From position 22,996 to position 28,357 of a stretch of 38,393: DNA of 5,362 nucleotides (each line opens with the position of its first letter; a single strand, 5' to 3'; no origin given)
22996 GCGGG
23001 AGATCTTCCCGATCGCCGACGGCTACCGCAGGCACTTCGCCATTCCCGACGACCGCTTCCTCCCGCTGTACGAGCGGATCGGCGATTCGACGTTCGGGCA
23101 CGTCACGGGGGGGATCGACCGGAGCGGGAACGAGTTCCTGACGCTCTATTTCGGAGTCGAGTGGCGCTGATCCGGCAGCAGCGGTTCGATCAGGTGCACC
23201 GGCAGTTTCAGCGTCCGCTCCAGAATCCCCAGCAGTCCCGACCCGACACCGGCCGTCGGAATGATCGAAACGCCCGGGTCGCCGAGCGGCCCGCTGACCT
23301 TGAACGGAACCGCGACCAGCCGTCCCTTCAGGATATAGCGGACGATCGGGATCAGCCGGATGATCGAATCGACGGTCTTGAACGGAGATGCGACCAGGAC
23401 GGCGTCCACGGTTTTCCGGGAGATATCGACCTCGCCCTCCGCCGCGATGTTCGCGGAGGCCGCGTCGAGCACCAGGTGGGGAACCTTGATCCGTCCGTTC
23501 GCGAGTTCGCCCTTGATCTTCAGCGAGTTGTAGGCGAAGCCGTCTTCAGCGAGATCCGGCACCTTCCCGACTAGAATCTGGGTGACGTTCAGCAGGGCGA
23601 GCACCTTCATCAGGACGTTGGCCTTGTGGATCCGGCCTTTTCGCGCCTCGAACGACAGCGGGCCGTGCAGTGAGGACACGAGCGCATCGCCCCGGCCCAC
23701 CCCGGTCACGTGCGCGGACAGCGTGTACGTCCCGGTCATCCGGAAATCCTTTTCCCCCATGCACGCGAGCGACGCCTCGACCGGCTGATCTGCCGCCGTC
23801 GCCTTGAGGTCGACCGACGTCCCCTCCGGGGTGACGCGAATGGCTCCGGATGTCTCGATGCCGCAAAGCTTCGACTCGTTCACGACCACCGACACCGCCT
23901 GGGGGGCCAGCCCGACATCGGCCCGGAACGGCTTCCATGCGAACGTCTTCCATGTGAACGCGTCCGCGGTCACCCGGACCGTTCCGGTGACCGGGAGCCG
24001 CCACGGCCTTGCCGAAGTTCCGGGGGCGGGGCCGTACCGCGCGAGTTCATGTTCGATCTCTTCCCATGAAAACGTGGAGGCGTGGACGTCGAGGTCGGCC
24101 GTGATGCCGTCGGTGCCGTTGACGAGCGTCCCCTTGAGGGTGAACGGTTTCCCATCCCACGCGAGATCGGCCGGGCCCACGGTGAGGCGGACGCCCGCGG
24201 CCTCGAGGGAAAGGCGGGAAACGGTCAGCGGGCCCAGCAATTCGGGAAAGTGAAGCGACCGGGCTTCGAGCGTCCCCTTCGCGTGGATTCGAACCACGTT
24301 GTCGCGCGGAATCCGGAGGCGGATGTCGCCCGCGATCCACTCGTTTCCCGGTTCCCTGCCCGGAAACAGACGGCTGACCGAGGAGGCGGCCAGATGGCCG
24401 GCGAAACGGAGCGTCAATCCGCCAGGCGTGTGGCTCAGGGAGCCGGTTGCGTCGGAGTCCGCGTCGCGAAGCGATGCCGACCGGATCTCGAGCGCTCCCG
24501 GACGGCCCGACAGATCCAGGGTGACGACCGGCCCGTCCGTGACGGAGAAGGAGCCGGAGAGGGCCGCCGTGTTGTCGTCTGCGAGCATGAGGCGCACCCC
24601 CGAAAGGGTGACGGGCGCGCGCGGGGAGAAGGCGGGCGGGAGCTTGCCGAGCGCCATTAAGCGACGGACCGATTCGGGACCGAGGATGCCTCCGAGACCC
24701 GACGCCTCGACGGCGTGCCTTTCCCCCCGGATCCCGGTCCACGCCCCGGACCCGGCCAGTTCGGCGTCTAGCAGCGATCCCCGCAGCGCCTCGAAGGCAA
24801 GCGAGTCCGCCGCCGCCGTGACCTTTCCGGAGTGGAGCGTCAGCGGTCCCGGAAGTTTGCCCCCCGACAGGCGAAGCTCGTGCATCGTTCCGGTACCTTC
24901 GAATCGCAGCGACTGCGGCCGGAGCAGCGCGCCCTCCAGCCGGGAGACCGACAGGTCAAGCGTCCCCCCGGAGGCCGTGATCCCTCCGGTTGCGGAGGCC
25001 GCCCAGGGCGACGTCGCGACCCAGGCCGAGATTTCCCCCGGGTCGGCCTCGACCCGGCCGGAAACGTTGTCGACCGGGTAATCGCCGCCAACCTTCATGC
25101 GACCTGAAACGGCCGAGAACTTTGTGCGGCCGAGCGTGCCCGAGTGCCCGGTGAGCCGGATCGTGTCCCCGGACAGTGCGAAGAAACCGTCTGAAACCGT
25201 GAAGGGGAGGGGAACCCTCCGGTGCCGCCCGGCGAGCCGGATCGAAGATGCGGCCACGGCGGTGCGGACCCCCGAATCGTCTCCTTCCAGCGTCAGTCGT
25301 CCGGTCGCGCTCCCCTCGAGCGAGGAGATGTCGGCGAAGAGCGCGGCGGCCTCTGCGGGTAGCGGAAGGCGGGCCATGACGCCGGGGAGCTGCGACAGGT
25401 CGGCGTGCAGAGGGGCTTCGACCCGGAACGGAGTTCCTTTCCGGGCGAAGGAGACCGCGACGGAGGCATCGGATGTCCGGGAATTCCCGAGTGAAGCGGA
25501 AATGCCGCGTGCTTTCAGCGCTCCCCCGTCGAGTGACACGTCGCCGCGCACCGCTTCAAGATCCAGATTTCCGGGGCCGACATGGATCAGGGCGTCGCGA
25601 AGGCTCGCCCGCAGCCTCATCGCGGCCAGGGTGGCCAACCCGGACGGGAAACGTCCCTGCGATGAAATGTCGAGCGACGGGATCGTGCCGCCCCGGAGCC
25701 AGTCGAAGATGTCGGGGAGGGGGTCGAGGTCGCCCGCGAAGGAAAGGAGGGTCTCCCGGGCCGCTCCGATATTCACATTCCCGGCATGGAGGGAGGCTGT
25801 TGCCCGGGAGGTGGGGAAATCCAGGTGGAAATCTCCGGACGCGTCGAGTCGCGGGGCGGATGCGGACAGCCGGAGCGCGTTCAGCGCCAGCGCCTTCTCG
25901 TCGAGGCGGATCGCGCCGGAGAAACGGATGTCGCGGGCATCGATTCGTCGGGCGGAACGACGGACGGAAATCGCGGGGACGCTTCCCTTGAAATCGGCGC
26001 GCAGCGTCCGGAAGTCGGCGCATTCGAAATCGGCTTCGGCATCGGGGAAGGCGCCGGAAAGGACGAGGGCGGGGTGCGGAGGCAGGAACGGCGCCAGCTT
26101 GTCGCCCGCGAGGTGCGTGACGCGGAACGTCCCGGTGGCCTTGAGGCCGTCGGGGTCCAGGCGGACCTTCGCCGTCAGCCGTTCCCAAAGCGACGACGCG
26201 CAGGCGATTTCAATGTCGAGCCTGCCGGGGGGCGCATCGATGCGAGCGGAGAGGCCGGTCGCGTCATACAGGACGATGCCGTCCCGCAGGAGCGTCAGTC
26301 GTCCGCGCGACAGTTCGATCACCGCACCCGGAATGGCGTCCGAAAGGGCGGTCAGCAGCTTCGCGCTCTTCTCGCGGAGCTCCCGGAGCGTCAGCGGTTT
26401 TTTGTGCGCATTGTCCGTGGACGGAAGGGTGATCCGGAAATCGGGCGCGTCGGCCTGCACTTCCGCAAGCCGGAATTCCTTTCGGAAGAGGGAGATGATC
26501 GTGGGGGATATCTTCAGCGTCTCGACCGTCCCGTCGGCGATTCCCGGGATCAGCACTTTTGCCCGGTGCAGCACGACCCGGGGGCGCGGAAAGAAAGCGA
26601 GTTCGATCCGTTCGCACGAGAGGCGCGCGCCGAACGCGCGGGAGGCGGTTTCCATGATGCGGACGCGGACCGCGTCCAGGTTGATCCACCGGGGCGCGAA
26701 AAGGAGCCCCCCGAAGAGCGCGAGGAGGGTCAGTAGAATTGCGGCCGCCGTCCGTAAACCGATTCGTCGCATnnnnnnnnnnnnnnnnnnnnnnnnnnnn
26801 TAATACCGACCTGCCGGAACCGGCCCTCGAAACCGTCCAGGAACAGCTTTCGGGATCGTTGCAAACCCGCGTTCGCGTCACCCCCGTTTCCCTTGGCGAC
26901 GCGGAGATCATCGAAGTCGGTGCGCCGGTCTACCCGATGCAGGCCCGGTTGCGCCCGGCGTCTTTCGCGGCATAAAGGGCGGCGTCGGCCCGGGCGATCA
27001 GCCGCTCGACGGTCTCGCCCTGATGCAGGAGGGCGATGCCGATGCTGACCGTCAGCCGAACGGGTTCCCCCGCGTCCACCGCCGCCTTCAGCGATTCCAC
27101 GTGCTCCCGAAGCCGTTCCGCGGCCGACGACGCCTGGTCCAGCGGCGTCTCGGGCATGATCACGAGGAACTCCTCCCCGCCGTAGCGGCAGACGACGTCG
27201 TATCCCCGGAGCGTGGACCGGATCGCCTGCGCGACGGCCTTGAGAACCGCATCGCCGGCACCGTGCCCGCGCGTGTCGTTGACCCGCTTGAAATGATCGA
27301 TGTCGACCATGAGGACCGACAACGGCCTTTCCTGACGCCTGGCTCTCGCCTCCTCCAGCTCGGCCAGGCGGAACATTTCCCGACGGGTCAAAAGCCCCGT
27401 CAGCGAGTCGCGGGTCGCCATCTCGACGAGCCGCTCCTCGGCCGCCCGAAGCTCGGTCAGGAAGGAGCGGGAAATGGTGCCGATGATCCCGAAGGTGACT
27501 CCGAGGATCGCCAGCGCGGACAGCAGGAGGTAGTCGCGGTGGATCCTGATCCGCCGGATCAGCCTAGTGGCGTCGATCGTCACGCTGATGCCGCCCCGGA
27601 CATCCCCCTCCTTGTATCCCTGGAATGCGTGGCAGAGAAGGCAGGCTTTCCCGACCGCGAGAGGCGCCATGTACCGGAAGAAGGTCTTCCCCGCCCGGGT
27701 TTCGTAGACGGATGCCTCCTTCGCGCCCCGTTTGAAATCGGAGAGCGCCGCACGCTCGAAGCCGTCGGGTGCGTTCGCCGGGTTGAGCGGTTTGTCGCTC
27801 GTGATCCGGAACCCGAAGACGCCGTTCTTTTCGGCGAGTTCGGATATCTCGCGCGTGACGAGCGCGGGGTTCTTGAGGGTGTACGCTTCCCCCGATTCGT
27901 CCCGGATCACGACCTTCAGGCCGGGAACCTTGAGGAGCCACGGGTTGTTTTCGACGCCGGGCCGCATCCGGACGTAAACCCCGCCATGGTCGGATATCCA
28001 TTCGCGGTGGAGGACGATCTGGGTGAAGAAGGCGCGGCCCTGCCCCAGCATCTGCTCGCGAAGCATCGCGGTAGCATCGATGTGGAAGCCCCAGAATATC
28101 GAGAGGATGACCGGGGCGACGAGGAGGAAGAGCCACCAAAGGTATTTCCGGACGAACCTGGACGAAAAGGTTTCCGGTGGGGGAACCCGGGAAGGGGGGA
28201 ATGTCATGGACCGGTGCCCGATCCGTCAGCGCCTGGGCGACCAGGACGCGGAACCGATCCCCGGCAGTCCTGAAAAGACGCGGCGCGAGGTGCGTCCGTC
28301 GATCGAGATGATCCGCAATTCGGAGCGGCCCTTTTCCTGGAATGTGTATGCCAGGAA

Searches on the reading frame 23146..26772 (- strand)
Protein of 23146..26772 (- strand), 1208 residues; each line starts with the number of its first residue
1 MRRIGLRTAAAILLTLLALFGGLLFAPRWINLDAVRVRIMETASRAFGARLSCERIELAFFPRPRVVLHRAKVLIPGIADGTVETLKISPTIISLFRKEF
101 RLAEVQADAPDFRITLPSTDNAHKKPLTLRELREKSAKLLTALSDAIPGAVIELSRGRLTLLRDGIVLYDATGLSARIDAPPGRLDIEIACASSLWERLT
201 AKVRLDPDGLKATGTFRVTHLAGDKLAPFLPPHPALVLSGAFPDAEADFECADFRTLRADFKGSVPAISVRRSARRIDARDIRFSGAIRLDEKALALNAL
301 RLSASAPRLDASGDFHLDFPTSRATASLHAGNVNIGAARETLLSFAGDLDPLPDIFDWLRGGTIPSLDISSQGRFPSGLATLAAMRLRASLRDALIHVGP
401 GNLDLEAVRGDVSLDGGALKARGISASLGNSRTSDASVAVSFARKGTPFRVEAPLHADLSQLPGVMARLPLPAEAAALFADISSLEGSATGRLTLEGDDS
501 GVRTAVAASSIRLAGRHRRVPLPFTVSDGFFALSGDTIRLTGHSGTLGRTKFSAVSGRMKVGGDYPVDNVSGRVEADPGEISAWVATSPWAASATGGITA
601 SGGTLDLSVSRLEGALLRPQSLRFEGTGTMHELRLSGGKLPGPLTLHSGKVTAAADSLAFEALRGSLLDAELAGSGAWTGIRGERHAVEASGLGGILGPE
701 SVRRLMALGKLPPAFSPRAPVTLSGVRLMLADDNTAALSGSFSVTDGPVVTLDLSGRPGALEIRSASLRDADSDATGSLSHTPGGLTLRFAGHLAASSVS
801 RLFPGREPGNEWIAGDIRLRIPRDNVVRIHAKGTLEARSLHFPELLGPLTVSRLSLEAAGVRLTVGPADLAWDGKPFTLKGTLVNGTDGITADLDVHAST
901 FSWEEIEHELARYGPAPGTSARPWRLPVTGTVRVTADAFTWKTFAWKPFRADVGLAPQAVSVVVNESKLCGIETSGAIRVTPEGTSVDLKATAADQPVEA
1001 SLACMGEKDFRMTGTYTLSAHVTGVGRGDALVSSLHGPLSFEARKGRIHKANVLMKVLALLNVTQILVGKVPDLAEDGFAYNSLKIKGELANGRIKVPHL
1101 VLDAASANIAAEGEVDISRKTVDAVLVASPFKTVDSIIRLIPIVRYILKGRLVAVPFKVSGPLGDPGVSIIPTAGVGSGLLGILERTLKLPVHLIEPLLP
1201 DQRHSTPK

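Call 27: search_protein_families(library=pfam, proteins=[window:23146-26772:-], max_evalue=0.001)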
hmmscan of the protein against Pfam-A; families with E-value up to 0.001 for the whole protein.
window:23146-26772:- (1208 aa): 1 family
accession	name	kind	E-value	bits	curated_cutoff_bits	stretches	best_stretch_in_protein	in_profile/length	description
PF13116.12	YhdP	-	7.1e-25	87.6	46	1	1032-1167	1069-1223/1224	YhdP protein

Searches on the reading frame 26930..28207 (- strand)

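Call 27: search_protein_families(library=pfam, proteins=[window:26930-28207:-], max_evalue=0.001)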
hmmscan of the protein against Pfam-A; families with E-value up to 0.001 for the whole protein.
window:26930-28207:- (425 aa): 4 families
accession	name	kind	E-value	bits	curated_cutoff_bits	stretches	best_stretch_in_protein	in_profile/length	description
PF00990.26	GGDEF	-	6.9e-50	169.4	23.8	1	264-421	1-161/161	Diguanylate cyclase, GGDEF domain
PF11845.13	Tll0287-like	-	1.8e-21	77.6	24.1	1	50-211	5-143/144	Tll0287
PF22335.1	Cas10-Cmr2_palm2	-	5.2e-07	30.3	27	1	326-422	40-132/133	Cas10/Cmr2, second palm domain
PF17853.6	GGDEF_2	-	0.00044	20.9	24.5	1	293-390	20-92/116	GGDEF-like domain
